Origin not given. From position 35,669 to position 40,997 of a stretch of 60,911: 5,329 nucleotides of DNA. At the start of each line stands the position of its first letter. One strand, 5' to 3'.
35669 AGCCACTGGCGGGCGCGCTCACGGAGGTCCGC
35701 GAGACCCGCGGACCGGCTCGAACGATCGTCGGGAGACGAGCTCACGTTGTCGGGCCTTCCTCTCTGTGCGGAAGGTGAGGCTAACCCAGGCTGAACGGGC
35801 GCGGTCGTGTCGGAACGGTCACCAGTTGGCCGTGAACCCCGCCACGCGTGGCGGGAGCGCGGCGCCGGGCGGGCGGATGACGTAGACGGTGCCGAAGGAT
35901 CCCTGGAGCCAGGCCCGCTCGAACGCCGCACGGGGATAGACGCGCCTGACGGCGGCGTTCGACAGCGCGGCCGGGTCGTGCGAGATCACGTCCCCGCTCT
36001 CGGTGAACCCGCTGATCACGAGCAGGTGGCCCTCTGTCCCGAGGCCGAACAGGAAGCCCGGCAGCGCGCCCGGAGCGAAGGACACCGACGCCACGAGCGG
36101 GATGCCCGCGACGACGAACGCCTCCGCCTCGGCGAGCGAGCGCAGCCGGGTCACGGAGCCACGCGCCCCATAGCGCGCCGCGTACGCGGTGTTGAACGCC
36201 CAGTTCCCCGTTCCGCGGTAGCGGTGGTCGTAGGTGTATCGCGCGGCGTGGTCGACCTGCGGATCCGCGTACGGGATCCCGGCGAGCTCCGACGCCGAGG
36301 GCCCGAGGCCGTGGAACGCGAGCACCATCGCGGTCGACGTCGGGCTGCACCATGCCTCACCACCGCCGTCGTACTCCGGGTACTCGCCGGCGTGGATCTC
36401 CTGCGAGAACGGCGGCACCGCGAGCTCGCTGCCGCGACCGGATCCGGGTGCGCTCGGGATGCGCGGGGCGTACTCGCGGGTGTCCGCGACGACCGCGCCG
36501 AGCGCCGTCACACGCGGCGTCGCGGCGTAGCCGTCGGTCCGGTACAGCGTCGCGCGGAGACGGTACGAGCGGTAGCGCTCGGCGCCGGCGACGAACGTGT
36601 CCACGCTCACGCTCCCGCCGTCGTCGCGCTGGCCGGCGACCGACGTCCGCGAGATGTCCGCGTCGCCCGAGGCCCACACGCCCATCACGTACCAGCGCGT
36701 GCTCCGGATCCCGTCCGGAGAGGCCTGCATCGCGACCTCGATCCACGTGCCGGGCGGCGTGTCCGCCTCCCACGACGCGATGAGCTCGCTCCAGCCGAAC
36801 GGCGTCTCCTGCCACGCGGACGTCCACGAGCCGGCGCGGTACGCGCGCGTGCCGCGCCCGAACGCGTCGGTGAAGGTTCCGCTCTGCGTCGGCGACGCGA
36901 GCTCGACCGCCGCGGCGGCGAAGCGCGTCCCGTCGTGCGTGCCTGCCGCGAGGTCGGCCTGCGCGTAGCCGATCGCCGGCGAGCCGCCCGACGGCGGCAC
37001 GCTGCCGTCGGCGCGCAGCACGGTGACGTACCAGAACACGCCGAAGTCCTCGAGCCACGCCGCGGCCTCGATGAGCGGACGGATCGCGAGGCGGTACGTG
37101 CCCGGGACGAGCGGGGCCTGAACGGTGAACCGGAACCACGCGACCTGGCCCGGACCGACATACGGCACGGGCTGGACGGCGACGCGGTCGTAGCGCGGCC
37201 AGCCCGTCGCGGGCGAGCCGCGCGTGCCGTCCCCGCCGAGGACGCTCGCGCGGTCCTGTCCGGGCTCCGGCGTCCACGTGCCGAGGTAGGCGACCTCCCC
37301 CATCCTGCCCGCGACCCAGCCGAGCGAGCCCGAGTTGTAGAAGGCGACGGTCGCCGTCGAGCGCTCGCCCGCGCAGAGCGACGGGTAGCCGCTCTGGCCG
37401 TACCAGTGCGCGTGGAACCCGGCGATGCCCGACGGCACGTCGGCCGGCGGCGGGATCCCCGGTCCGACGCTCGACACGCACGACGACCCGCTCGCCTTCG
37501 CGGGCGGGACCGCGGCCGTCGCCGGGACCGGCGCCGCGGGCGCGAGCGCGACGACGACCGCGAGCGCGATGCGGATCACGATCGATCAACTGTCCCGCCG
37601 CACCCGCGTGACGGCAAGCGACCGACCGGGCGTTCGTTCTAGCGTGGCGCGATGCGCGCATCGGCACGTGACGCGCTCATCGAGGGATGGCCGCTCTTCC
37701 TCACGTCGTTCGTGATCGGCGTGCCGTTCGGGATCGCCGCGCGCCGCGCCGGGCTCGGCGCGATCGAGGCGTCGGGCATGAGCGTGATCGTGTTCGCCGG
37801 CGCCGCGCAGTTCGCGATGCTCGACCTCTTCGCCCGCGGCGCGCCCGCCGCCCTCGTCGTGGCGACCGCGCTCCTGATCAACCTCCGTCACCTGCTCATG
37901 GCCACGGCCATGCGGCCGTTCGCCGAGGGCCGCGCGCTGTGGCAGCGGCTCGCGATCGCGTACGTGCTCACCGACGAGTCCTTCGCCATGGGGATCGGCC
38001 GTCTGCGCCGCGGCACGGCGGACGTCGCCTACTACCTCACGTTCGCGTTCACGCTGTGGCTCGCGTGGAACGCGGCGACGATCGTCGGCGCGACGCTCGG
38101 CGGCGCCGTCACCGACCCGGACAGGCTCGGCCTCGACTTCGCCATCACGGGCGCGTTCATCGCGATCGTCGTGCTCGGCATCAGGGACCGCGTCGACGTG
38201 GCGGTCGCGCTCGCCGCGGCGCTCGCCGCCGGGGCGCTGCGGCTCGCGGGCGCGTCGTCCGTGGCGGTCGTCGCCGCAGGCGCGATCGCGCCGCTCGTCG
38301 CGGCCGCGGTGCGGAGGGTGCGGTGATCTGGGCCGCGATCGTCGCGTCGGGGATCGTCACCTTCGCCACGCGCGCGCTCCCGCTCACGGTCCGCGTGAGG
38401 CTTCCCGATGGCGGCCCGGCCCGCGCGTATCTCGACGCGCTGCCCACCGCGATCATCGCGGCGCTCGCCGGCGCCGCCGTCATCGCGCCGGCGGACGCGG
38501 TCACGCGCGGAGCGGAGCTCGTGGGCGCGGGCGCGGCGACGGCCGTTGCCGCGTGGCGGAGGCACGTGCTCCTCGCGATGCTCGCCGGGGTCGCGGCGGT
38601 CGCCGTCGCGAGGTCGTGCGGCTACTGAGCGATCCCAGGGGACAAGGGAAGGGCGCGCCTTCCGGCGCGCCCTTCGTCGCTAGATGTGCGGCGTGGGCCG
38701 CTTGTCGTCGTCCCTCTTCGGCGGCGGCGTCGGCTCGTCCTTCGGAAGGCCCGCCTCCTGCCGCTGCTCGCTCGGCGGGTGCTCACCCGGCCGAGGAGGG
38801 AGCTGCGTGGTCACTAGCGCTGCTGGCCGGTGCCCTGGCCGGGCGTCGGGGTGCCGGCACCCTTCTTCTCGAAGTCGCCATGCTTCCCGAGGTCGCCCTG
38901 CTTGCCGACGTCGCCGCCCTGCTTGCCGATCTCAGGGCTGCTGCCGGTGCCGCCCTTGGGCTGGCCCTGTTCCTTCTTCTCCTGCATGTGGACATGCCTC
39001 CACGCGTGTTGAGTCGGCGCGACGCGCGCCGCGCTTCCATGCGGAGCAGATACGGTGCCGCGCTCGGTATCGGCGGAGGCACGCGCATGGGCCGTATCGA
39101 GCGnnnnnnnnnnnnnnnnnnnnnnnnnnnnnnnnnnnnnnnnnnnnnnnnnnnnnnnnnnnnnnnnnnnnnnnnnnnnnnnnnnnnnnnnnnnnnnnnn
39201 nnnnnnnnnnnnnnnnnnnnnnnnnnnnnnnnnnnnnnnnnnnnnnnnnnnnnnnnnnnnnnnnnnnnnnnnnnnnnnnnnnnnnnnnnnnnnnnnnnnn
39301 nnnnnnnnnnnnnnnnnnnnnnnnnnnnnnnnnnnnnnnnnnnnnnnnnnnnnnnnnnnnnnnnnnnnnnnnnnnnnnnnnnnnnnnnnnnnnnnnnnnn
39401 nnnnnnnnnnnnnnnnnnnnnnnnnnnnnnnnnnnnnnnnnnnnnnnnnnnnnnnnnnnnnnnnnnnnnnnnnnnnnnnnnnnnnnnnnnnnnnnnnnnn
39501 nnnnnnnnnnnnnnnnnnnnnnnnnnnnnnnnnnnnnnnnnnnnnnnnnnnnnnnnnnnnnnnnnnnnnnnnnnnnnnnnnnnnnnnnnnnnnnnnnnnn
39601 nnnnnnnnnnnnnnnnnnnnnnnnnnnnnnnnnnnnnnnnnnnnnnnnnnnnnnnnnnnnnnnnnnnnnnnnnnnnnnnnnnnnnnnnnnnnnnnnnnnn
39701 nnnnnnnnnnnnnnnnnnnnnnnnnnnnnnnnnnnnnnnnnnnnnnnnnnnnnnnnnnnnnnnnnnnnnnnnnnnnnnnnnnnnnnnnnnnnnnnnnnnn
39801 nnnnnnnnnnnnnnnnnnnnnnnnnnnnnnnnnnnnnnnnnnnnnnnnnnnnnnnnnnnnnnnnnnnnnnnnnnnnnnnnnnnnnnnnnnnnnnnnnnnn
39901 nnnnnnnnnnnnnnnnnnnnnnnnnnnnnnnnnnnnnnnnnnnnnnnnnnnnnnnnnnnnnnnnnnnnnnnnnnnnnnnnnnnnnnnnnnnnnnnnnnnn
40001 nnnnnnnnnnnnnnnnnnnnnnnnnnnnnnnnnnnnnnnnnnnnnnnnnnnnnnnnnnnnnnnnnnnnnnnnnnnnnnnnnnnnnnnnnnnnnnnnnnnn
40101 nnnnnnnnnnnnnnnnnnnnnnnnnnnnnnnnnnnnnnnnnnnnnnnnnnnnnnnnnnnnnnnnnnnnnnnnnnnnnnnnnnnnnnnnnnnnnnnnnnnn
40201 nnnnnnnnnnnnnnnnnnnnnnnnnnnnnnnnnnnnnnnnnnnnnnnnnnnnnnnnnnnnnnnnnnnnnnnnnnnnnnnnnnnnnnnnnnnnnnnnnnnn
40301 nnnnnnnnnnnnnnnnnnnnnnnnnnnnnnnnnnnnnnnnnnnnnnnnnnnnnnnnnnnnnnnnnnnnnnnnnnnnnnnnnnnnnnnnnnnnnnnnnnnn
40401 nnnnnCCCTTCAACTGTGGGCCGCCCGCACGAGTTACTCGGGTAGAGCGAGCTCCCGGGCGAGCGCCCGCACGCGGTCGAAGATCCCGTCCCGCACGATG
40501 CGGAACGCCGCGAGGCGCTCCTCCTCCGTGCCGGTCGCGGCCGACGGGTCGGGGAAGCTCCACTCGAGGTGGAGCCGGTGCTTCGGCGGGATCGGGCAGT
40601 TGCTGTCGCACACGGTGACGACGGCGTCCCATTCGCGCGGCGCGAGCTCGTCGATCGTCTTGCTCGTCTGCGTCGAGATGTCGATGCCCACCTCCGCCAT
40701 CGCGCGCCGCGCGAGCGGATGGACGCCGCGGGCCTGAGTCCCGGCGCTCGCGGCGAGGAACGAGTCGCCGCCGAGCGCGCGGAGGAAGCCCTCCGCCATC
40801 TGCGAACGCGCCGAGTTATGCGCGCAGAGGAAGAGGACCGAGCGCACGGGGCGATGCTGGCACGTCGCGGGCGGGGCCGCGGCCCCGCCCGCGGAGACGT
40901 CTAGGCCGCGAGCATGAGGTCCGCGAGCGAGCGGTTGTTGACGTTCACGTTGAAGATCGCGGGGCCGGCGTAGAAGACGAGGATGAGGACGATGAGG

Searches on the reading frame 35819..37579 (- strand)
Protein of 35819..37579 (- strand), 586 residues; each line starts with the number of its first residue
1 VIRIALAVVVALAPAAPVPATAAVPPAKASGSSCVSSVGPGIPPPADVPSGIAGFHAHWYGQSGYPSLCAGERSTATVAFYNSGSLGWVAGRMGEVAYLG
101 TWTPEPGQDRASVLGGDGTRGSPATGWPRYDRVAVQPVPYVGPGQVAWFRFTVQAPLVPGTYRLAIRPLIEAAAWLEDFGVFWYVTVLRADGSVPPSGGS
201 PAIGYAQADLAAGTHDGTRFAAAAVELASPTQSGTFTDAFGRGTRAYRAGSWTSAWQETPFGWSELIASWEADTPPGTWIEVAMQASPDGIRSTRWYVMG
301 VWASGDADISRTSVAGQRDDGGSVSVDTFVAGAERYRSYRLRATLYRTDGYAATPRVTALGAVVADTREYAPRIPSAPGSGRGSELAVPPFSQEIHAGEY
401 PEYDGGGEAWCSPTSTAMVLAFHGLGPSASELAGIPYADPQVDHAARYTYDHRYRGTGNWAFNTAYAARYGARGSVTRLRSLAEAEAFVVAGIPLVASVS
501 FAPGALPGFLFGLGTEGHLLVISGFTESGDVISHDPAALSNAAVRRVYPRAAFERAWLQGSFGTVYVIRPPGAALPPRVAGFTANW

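Call 3: search_protein_families(library=pfam, proteins=[window:35819-37579:-], max_evalue=0.01)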
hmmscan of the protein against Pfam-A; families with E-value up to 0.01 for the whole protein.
window:35819-37579:- (586 aa): 1 family
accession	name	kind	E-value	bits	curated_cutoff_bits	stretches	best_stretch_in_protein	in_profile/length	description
PF13529.12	Peptidase_C39_2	-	2.1e-23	83.9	24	1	386-537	1-143/143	Peptidase_C39 like family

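Call 4: search_protein_families(library=ncbifam, proteins=[window:35819-37579:-], max_evalue=0.01)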
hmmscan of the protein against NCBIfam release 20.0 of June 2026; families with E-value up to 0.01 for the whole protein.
window:35819-37579:- (586 aa): 0 families

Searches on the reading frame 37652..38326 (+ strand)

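Call 51: search_protein_families(library=pfam, proteins=[window:37652-38326:+], max_evalue=0.001)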
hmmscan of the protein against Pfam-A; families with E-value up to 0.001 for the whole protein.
window:37652-38326:+ (224 aa): 1 family
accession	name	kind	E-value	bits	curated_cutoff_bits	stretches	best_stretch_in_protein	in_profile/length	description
PF03591.19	AzlC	-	3.4e-36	125.1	32.1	1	14-152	1-136/137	AzlC protein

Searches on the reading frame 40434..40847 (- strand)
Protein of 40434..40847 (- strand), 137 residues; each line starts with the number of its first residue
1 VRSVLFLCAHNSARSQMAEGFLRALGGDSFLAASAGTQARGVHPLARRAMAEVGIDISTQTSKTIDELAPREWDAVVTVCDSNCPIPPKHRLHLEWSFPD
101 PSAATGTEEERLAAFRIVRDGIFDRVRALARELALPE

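Call 51: search_protein_families(library=pfam, proteins=[window:40434-40847:-], max_evalue=0.001)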
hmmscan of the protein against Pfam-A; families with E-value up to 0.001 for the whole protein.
window:40434-40847:- (137 aa): 1 family
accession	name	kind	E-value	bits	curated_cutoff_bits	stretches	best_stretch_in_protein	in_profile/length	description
PF01451.26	LMWPc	-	5.6e-14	53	23.2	1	4-129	1-143/144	Low molecular weight phosphotyrosine protein phosphatase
